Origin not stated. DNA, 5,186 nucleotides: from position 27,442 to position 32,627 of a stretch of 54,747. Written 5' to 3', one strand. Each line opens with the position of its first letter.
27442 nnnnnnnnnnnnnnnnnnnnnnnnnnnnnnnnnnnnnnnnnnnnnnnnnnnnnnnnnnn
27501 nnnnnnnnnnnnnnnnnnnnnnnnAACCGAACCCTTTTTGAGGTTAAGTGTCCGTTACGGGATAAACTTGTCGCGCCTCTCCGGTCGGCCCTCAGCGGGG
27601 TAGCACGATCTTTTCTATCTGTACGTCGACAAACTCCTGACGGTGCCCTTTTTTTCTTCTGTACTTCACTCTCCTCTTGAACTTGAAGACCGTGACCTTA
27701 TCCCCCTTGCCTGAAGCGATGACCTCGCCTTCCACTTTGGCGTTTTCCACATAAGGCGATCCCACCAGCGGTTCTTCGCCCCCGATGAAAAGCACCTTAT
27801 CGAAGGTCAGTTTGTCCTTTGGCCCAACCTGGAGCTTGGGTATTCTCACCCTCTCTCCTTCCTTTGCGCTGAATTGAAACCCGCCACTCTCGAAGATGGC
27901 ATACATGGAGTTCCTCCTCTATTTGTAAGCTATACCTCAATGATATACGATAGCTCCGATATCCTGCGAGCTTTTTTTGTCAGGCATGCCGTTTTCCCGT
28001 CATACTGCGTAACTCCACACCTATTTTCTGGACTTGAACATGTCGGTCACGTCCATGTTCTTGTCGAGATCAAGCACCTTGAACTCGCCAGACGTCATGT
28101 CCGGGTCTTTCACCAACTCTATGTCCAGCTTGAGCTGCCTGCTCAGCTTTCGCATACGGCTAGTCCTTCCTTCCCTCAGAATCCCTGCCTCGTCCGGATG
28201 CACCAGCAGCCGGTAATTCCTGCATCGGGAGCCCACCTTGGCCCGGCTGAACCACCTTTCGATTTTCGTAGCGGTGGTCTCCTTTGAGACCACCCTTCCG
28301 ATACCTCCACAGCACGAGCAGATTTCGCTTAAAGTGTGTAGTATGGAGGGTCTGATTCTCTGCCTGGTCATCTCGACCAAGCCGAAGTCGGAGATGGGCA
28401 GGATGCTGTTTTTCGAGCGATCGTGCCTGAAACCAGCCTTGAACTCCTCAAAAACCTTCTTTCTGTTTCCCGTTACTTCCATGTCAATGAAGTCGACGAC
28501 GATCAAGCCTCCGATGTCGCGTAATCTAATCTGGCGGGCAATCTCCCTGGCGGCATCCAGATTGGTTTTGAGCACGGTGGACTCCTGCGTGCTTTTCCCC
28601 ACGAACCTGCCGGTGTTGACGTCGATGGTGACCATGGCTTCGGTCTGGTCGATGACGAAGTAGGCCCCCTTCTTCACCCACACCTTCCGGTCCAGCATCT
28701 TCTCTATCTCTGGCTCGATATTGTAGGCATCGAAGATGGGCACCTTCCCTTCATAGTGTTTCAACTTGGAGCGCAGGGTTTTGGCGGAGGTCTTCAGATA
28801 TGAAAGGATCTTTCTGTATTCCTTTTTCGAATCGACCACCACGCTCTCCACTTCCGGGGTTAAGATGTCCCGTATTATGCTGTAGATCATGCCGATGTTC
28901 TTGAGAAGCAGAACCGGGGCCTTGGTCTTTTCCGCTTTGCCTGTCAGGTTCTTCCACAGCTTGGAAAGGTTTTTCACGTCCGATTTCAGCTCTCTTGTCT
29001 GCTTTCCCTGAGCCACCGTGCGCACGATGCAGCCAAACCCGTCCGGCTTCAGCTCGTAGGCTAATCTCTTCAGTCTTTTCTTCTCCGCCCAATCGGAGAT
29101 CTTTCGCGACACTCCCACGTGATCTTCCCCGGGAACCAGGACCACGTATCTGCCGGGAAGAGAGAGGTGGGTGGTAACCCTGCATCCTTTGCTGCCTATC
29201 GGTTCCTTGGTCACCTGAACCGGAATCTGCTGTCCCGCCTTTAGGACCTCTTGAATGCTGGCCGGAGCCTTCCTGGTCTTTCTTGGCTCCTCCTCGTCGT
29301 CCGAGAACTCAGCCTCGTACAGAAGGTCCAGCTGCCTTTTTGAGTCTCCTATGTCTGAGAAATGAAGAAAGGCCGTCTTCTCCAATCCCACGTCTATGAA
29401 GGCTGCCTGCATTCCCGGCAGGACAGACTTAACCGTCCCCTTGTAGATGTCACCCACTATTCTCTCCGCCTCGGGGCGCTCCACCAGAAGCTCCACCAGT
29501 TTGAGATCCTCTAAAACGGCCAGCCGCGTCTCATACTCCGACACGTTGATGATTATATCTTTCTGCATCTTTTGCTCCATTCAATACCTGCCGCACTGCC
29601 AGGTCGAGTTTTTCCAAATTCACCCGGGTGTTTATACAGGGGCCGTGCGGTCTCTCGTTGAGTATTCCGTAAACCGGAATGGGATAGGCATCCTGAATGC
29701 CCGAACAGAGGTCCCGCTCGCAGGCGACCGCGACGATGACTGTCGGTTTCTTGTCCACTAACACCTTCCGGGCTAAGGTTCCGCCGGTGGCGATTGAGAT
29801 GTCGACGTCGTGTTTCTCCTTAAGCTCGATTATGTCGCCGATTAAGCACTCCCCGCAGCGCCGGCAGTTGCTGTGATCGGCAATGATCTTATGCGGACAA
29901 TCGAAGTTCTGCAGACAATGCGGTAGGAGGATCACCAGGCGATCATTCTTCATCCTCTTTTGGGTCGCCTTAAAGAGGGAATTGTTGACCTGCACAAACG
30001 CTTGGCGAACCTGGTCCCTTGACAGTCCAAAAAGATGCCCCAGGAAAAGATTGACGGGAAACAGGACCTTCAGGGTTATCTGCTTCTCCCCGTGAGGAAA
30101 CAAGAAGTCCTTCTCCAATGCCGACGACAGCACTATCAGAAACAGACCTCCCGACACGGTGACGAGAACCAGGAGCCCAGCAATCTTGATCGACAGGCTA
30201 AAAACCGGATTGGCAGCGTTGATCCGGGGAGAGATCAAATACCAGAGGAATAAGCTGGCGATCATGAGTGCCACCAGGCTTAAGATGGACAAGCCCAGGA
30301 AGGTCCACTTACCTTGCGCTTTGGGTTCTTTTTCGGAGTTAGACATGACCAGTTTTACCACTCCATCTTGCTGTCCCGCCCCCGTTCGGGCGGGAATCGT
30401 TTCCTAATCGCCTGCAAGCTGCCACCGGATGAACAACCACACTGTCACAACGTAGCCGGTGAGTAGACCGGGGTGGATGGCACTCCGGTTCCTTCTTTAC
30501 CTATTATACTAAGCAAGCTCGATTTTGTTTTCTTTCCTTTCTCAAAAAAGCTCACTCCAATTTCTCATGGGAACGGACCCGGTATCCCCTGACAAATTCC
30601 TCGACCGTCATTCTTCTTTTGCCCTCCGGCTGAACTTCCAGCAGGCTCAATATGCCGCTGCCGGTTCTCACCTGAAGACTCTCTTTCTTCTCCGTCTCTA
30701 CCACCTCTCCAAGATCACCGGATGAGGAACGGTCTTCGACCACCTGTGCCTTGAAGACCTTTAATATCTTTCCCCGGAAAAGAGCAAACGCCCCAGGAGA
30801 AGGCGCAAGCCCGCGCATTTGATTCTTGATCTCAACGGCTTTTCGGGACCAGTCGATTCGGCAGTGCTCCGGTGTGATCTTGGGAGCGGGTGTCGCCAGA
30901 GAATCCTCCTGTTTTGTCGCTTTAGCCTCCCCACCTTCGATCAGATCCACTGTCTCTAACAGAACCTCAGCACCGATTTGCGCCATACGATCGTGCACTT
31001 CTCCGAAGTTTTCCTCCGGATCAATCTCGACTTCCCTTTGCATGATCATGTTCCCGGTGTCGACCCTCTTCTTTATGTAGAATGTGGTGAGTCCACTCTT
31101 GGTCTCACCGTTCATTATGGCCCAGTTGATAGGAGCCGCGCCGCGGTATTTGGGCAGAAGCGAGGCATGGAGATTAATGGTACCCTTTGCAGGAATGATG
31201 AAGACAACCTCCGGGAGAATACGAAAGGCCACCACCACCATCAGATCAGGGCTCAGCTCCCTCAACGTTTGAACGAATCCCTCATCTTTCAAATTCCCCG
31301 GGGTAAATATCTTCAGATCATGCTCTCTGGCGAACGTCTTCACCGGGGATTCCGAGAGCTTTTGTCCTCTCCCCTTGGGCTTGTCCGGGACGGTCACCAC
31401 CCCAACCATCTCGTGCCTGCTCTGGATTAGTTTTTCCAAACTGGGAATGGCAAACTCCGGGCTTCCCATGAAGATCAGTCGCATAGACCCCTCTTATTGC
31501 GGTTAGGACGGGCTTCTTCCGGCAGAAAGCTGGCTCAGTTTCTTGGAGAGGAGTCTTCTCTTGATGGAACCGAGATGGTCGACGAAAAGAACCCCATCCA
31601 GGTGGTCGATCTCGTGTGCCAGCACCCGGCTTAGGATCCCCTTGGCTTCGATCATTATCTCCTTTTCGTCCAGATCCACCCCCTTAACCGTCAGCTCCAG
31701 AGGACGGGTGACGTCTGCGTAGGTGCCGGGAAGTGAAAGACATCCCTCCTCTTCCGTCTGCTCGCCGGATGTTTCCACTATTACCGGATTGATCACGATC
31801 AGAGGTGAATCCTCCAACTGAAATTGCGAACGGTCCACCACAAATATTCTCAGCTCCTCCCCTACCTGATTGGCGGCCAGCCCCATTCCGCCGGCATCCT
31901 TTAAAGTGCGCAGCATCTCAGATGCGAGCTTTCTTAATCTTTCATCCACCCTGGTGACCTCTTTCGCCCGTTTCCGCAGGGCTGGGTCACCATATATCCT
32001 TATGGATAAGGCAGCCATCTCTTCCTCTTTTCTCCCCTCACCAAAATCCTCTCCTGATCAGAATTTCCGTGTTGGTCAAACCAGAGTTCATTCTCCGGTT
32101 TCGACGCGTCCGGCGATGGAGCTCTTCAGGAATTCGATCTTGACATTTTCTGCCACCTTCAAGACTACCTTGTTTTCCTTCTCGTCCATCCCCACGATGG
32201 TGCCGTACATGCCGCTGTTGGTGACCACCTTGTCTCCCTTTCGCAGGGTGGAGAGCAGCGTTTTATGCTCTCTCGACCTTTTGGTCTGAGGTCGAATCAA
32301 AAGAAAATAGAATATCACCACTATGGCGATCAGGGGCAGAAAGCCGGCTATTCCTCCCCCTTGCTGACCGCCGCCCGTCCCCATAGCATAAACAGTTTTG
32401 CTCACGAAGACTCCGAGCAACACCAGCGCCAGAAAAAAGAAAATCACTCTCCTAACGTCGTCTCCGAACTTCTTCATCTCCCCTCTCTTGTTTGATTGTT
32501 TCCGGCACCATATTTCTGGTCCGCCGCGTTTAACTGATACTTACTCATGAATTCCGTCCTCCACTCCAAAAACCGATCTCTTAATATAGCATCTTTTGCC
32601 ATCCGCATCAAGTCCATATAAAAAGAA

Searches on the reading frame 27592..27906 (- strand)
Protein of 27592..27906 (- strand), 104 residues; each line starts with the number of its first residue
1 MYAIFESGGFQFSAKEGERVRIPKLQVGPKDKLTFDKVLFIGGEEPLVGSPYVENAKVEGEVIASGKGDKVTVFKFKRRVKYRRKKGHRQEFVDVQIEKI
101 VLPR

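Call 27: search_protein_families(library=pfam, proteins=[window:27592-27906:-], max_evalue=0.00001)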
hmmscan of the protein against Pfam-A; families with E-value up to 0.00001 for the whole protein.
window:27592-27906:- (104 aa): 1 family
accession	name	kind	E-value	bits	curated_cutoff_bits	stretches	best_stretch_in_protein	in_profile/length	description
PF00829.26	Ribosomal_L21p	-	2.2e-33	114.9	27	1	1-100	1-99/99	Ribosomal prokaryotic L21 protein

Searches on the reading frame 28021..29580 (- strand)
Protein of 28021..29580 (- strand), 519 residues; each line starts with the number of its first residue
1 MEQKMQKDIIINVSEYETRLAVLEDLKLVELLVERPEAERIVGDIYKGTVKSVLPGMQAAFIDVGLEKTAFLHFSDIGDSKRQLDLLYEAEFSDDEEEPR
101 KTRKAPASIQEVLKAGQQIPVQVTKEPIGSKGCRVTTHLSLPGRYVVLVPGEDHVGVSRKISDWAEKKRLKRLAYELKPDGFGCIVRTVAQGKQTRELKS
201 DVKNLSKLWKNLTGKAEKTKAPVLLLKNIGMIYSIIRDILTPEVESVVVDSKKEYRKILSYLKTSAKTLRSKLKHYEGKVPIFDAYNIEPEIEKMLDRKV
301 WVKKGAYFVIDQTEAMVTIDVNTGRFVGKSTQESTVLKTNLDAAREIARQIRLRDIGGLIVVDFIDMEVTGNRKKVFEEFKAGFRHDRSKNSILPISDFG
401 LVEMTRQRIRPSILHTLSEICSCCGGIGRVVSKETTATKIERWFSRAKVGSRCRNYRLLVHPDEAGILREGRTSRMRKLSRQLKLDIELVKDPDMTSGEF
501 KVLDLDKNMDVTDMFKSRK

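Call 27: search_protein_families(library=pfam, proteins=[window:28021-29580:-], max_evalue=0.00001)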
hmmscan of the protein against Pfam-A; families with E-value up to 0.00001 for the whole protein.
window:28021-29580:- (519 aa): 2 families
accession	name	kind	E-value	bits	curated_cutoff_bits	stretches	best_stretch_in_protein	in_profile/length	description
PF10150.14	RNase_E_G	-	2.9e-103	345.4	25.5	1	140-408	1-269/270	Ribonuclease E/G family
PF00575.29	S1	-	7.1e-06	26.8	22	0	42-125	4-61/74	S1 RNA binding domain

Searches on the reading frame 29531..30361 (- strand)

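Call 27: search_protein_families(library=pfam, proteins=[window:29531-30361:-], max_evalue=0.00001)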
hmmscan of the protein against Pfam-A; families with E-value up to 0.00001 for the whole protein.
window:29531-30361:- (276 aa): 1 family
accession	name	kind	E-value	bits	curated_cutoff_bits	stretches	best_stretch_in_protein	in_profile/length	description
PF01976.22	DUF116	-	1.3e-53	181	25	1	105-253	4-152/155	Protein of unknown function DUF116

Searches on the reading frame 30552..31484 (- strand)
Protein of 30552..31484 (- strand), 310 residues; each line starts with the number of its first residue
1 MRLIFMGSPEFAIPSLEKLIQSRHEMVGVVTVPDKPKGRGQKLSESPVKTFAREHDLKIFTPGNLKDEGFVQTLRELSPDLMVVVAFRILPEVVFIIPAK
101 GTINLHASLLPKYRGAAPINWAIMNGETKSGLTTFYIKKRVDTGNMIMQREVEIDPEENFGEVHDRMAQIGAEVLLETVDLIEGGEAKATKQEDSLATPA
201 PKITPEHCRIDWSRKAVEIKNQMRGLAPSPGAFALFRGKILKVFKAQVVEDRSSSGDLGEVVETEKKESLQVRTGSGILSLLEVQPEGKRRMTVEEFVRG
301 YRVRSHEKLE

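Call 68: search_protein_families(library=pfam, proteins=[window:30552-31484:-], max_evalue=0.00001)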
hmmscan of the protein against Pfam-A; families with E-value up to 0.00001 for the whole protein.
window:30552-31484:- (310 aa): 2 families
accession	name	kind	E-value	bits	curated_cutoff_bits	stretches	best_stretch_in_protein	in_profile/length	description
PF00551.24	Formyl_trans_N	-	1.6e-39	136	26.1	1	1-178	1-180/181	Formyl transferase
PF02911.23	Formyl_trans_C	-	1.1e-28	99.8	21.1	1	202-302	1-100/100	Formyl transferase, C-terminal domain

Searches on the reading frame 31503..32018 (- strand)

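Call 68: search_protein_families(library=pfam, proteins=[window:31503-32018:-], max_evalue=0.00001)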
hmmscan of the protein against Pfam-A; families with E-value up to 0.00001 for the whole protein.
window:31503-32018:- (171 aa): 1 family
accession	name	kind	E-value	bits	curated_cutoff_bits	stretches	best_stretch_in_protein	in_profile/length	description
PF01327.26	Pep_deformylase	-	3.2e-49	166.9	22.8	1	5-154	3-155/156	Polypeptide deformylase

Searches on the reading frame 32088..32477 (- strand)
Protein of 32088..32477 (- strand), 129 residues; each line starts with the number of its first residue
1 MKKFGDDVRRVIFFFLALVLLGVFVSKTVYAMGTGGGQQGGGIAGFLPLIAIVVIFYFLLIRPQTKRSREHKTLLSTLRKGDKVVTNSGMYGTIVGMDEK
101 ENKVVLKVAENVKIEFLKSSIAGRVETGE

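Call 68: search_protein_families(library=pfam, proteins=[window:32088-32477:-], max_evalue=0.00001)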
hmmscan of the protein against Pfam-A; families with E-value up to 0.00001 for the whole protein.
window:32088-32477:- (129 aa): 1 family
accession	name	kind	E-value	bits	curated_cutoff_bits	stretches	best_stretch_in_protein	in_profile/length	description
PF02699.20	YajC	-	1e-28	99.4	28.2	1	46-122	3-77/78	Preprotein translocase subunit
